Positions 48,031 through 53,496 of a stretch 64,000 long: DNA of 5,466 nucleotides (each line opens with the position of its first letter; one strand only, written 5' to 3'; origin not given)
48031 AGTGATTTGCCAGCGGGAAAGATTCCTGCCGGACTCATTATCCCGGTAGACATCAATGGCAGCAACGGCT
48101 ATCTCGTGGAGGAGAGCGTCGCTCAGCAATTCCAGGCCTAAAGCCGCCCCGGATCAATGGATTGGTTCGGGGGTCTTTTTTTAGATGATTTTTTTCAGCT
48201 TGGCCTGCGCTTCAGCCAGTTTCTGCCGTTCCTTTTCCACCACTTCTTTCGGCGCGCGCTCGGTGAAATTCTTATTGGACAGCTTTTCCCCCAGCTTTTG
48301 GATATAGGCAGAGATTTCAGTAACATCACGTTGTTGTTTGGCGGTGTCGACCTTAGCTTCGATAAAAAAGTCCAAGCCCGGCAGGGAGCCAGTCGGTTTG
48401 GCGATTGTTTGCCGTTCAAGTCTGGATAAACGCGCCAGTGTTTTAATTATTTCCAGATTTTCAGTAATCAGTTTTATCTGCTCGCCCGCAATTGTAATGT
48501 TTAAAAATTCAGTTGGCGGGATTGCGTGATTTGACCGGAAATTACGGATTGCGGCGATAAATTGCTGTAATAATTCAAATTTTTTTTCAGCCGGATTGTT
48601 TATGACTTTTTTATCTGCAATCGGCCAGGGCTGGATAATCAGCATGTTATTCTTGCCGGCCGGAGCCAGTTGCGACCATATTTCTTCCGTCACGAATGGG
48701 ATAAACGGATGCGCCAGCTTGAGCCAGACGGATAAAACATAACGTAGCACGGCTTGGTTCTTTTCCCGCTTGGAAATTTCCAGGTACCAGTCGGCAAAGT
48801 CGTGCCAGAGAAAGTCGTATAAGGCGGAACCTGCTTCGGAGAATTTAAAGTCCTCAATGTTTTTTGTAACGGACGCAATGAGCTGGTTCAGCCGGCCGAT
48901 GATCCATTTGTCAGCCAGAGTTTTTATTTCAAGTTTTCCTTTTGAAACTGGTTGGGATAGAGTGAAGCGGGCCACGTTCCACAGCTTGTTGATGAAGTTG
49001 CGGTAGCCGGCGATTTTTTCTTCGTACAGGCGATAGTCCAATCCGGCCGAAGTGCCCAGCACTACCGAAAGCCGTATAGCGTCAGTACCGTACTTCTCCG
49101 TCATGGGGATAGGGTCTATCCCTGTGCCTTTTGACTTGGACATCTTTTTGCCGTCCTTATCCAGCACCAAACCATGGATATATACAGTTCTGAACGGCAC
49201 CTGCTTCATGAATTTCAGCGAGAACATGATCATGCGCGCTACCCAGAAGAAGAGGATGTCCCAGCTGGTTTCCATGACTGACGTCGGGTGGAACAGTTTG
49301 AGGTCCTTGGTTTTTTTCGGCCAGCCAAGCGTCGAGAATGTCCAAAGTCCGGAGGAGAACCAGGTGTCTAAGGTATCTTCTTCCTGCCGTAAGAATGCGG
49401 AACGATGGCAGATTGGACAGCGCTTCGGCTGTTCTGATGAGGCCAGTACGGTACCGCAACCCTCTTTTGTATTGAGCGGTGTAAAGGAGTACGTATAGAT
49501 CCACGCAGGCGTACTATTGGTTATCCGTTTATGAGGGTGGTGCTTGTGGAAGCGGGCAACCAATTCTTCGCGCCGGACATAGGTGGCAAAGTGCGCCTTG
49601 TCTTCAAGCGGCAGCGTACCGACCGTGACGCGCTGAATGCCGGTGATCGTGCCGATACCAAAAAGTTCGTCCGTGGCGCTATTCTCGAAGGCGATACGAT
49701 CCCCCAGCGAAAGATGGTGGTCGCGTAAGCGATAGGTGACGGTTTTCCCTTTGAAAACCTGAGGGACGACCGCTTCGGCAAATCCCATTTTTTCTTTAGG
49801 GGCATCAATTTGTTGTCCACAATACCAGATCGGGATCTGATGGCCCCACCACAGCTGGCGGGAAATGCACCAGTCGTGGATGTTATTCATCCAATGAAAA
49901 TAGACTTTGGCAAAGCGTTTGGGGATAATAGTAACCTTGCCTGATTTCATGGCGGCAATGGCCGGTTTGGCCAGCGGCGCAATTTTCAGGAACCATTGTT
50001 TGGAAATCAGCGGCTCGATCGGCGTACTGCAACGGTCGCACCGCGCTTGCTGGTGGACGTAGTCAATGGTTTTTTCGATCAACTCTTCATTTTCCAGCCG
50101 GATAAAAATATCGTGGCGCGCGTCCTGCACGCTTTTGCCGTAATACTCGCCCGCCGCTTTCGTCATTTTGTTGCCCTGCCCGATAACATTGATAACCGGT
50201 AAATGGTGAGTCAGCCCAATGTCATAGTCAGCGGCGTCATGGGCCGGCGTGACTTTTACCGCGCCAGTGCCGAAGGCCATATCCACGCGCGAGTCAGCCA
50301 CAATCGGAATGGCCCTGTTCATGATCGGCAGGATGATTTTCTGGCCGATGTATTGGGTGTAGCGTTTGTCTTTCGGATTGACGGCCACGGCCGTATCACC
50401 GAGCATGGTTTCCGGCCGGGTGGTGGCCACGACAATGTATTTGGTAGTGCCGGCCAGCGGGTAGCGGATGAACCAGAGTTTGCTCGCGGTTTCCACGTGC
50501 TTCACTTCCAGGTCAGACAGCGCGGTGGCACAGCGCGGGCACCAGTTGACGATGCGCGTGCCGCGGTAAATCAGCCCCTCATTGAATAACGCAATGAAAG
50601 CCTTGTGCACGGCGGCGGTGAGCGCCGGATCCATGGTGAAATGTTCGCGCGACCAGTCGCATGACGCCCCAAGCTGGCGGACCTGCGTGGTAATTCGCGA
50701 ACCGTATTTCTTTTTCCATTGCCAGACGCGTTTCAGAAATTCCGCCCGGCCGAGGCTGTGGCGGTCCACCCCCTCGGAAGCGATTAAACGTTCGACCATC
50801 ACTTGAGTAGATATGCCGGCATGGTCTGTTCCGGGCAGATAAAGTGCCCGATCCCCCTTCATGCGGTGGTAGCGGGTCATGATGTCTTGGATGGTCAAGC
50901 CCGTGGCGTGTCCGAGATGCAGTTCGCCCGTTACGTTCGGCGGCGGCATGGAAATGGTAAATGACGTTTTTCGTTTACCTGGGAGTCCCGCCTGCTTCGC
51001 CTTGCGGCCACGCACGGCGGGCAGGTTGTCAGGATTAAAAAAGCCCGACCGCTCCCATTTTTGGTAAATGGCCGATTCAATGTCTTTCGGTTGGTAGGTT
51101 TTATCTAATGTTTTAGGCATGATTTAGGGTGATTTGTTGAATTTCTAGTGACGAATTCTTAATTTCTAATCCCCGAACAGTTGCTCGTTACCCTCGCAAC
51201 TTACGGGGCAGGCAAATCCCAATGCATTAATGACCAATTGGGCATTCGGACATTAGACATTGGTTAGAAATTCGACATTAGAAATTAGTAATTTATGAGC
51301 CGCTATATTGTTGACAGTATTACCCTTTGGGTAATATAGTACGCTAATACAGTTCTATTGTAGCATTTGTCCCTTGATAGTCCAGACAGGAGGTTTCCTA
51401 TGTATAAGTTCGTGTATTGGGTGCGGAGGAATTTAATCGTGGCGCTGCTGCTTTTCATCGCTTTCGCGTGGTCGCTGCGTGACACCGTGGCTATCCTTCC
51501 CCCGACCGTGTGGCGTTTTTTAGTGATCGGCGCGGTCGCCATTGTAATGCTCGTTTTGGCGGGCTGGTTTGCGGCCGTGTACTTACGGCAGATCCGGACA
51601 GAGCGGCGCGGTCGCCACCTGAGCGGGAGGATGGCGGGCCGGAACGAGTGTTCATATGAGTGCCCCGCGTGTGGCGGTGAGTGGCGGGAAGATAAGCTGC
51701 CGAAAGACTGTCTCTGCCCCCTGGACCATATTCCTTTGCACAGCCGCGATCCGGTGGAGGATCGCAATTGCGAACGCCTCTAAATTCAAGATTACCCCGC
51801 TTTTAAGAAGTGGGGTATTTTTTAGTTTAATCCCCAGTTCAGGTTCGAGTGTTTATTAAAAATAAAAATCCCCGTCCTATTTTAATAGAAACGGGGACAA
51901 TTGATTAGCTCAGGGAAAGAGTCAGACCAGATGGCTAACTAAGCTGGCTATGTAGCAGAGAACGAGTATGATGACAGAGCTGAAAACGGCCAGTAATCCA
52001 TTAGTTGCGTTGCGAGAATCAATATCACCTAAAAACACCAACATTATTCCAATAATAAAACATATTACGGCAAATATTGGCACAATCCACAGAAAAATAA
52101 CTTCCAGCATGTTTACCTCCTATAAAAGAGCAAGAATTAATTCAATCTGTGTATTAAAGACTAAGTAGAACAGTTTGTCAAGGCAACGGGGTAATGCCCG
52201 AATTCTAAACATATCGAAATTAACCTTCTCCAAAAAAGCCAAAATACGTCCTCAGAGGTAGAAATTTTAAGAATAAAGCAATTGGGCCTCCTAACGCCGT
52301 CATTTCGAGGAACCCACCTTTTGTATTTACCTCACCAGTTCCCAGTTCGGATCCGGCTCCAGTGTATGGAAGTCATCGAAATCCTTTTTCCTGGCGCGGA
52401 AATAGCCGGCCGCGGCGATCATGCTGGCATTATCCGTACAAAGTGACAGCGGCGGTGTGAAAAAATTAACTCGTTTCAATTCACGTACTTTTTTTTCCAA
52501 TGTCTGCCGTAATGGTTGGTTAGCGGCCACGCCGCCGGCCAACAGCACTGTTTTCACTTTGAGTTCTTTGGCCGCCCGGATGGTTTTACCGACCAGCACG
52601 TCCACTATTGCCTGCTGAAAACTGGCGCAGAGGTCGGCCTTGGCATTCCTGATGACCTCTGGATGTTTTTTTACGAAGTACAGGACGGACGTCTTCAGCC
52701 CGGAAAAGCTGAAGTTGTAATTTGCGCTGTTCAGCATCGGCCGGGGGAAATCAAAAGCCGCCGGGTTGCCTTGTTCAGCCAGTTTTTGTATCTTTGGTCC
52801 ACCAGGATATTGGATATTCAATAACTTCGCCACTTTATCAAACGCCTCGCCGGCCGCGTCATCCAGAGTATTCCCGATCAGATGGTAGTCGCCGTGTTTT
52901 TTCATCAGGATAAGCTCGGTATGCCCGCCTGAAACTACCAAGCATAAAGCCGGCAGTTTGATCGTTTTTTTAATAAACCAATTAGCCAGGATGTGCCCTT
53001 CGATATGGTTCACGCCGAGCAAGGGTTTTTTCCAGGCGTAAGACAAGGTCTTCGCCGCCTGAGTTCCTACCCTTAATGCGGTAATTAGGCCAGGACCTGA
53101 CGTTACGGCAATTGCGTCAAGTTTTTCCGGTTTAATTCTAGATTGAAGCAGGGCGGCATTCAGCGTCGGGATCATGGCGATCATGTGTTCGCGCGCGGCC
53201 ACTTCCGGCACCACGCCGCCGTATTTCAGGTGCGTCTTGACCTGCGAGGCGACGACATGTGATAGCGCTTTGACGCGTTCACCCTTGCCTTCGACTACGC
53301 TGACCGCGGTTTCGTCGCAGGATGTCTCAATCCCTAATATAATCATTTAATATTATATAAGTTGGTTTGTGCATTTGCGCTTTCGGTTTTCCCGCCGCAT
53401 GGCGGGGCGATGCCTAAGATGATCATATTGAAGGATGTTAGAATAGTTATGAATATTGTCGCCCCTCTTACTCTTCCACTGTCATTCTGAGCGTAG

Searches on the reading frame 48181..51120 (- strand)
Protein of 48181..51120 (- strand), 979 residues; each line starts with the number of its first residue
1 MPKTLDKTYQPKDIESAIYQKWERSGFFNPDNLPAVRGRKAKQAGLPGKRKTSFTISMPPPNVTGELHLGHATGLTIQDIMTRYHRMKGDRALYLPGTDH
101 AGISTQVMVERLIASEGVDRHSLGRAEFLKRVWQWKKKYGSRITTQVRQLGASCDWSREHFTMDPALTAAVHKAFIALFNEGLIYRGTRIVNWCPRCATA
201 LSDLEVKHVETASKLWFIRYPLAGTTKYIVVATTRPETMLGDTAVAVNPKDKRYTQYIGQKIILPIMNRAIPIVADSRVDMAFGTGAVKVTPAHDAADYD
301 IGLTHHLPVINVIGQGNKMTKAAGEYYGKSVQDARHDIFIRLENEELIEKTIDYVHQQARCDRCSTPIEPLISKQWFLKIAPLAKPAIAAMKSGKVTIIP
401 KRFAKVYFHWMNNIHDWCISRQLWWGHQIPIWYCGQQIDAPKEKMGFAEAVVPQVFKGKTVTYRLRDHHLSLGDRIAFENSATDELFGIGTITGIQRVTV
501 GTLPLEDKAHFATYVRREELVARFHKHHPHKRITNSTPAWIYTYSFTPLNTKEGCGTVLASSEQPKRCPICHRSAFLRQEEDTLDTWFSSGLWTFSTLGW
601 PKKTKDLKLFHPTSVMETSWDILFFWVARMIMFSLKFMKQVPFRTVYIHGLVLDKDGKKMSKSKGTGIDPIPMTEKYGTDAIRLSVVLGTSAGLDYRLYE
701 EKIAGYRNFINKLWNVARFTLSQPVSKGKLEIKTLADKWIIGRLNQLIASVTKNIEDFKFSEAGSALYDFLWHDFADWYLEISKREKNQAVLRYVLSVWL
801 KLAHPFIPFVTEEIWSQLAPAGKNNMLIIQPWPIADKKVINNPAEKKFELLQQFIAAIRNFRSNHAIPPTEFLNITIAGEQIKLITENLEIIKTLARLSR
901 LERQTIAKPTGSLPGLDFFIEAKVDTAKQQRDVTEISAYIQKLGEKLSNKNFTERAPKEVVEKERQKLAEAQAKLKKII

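Call 37: search_protein_families(library=pfam, proteins=[window:48181-51120:-], max_evalue=0.001)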
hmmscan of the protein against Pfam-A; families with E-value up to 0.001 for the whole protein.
window:48181-51120:- (979 aa): 6 families
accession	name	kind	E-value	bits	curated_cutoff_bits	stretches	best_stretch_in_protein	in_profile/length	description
PF00133.28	tRNA-synt_1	-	1e-133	446.6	22.7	2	48-437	19-251/414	tRNA synthetases class I (I, L, M and V)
PF08264.19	Anticodon_1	-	6.1e-41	140.2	25.1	1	737-872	1-143/148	Anticodon-binding domain of tRNA ligase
PF09334.17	tRNA-synt_1g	-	2e-20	73.4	20.1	1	56-207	3-136/391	tRNA synthetases class I (M)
PF10458.14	Val_tRNA-synt_C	-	4.7e-11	43.2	25.9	1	927-978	7-58/66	Valyl tRNA synthetase tRNA binding arm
PF13603.12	tRNA-synt_1_2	-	8.8e-11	42.1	25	1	258-327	85-156/185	Leucyl-tRNA synthetase, editing domain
PF21349.2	RUBY_RBDX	-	0.00079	19.3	26.5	0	555-573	6-24/30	Rubrerythrin, rubredoxin-like domain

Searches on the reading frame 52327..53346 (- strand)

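Call 37: search_protein_families(library=pfam, proteins=[window:52327-53346:-], max_evalue=0.001)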
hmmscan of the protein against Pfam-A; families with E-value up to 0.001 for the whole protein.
window:52327-53346:- (339 aa): 3 families
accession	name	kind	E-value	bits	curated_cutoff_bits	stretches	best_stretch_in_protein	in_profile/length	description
PF00814.31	TsaD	-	1.9e-97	326.5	24.8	1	27-311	2-263/264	tRNA N6-adenosine threonylcarbamoyltransferase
PF22521.2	HypF_C_2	-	2.7e-07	31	27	1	233-291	163-221/241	Carbamoyltransferase, Kae1-like Domain, second subdomain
PF02543.21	Carbam_trans_N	-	3e-05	24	24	1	101-282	119-319/346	Carbamoyltransferase N-terminus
